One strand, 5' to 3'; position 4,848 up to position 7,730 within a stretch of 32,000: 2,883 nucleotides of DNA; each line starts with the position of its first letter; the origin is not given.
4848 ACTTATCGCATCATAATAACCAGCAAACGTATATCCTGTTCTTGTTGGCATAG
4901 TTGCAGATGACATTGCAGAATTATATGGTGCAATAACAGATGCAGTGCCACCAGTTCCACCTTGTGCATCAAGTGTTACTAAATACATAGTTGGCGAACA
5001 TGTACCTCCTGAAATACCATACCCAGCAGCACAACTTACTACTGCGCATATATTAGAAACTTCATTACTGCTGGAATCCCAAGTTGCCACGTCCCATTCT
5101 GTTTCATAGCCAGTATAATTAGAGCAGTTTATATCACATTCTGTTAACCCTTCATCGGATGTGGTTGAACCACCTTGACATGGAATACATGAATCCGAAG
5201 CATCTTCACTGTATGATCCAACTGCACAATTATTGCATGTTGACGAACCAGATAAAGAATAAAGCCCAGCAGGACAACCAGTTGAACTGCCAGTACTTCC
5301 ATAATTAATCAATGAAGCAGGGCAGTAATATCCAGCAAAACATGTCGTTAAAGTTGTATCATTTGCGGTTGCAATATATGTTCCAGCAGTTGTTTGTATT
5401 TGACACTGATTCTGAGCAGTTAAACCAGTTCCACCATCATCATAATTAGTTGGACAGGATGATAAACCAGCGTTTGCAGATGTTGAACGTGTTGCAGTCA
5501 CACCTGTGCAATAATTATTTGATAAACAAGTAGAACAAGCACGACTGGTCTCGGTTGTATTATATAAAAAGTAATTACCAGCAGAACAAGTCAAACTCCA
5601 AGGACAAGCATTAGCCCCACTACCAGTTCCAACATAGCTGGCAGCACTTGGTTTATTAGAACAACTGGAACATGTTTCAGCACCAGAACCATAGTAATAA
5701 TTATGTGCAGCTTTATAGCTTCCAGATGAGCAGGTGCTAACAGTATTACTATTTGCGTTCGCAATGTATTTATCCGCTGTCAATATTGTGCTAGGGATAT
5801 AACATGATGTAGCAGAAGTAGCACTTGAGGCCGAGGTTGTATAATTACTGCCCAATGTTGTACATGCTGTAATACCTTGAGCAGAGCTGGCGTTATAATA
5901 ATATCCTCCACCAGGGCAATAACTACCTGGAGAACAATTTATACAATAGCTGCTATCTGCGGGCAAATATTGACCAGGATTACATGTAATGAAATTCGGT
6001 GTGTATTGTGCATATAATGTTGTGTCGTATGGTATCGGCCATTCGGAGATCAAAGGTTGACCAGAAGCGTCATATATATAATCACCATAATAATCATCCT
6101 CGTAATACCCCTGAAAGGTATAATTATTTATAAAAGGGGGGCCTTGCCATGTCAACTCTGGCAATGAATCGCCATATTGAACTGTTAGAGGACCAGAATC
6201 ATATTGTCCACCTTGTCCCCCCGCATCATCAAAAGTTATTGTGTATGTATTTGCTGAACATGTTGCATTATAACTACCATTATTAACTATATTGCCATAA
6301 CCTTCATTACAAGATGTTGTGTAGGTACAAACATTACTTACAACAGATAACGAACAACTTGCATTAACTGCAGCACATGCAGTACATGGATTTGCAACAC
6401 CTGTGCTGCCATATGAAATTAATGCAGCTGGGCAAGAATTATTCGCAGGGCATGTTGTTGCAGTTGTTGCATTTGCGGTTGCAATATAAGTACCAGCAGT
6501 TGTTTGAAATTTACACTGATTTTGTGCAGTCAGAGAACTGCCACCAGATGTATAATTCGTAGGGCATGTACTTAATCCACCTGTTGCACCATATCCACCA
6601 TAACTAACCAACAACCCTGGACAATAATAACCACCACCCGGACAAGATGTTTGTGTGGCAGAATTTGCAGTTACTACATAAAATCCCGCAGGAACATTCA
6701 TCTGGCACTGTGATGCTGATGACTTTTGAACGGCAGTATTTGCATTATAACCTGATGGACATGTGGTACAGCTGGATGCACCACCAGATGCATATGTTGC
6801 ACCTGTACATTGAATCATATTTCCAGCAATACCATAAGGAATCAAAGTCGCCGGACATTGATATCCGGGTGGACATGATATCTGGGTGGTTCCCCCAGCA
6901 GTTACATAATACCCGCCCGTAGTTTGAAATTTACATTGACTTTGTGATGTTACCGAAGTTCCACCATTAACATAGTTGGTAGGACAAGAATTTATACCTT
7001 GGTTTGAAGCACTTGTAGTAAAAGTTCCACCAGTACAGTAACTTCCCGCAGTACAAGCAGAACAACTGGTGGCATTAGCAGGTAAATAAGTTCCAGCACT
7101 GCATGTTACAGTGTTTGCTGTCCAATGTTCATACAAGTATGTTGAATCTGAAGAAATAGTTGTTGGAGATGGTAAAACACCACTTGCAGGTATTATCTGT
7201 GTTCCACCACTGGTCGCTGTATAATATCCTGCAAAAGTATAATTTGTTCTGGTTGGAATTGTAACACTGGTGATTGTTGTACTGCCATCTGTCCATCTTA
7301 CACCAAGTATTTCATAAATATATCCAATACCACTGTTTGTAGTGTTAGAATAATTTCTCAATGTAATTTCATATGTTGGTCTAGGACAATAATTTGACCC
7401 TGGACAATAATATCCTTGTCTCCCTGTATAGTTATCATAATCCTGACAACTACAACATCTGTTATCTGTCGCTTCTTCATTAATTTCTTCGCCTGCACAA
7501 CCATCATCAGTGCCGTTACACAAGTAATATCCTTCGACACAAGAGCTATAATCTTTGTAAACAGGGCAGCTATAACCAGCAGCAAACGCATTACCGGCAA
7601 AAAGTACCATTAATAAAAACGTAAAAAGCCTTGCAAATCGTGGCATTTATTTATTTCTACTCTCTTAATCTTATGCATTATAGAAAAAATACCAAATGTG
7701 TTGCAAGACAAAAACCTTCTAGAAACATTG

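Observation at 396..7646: Giant exported Cys-rich mosaic protein joining InlB-type B-repeats to eukaryote-like ephrin-receptor-type cysteine modules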

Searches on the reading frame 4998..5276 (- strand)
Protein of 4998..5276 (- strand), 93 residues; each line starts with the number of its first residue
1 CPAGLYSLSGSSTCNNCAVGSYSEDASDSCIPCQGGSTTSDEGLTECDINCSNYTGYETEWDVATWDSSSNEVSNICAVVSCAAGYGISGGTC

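Call 66: search_protein_families(library=pfam, proteins=[window:4998-5276:-], max_evalue=1)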
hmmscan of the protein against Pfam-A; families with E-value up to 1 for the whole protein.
seq(93 aa): 4 families
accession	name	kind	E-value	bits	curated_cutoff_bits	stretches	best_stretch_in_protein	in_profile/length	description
PF07699.19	Ephrin_rec_like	-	1.7e-05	24.9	23.1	2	4-43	1-41/48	Tyrosine-protein kinase ephrin type A/B receptor-like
PF23091.2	TNFR_ELAPOR1_6th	-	0.13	12.6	33.2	1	1-21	17-36/41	ELAPOR1-like, TNF receptor-like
PF07562.20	NCD3G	-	0.33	11.3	38.9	0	1-23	32-54/54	Nine Cysteines Domain of family 3 GPCR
PF14946.11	DUF4501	-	0.56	10.6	29.6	1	11-58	22-70/179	Domain of unknown function (DUF4501)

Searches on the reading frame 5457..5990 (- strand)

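Call 21: search_protein_families(library=pfam, proteins=[window:5457-5990:-], max_evalue=10)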
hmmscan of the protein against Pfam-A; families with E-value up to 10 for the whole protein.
seq(178 aa): 2 families
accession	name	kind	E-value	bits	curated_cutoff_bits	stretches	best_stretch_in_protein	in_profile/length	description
PF24634.1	DUF7631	-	0.024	15.5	27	1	14-28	4-18/50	Domain of unknown function (DUF7631)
PF07699.19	Ephrin_rec_like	-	3.9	7.8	23.1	1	6-63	1-48/48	Tyrosine-protein kinase ephrin type A/B receptor-like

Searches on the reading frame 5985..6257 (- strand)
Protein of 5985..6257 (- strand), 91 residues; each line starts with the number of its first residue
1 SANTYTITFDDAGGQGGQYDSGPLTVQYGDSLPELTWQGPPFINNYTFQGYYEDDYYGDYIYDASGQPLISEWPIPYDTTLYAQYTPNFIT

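Call 66: search_protein_families(library=pfam, proteins=[window:5985-6257:-], max_evalue=1)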
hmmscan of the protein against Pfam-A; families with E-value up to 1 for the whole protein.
seq(91 aa): 1 family
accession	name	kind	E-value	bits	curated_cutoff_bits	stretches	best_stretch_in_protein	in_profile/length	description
PF09479.16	Flg_new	-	3.8e-05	24.1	27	1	5-84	1-65/65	Listeria-Bacteroides repeat domain (List_Bact_rpt)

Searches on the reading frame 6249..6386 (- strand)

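Call 21: search_protein_families(library=pfam, proteins=[window:6249-6386:-], max_evalue=10)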
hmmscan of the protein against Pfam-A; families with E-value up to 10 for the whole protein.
seq(46 aa): 1 family
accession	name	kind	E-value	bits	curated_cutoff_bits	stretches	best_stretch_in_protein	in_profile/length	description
PF25429.1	zf-POGZ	-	8.6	7.4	27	1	18-32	26-40/43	POGZ-like double zinc finger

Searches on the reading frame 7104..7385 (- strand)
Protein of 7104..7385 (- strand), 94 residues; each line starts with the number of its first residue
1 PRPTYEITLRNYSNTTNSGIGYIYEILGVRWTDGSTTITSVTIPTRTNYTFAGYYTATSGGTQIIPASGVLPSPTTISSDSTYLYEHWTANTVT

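Call 66: search_protein_families(library=pfam, proteins=[window:7104-7385:-], max_evalue=1)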
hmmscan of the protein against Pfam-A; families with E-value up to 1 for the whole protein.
seq(94 aa): 1 family
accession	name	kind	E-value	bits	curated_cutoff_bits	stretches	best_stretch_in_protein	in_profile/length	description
PF09479.16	Flg_new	-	5.8e-05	23.6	27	1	35-70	19-54/65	Listeria-Bacteroides repeat domain (List_Bact_rpt)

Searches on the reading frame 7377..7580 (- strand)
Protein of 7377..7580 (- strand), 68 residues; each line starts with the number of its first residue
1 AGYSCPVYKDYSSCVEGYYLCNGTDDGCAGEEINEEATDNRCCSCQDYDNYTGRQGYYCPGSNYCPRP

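Call 21: search_protein_families(library=pfam, proteins=[window:7377-7580:-], max_evalue=10)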
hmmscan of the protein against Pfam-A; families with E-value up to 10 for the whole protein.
seq(68 aa): 0 families
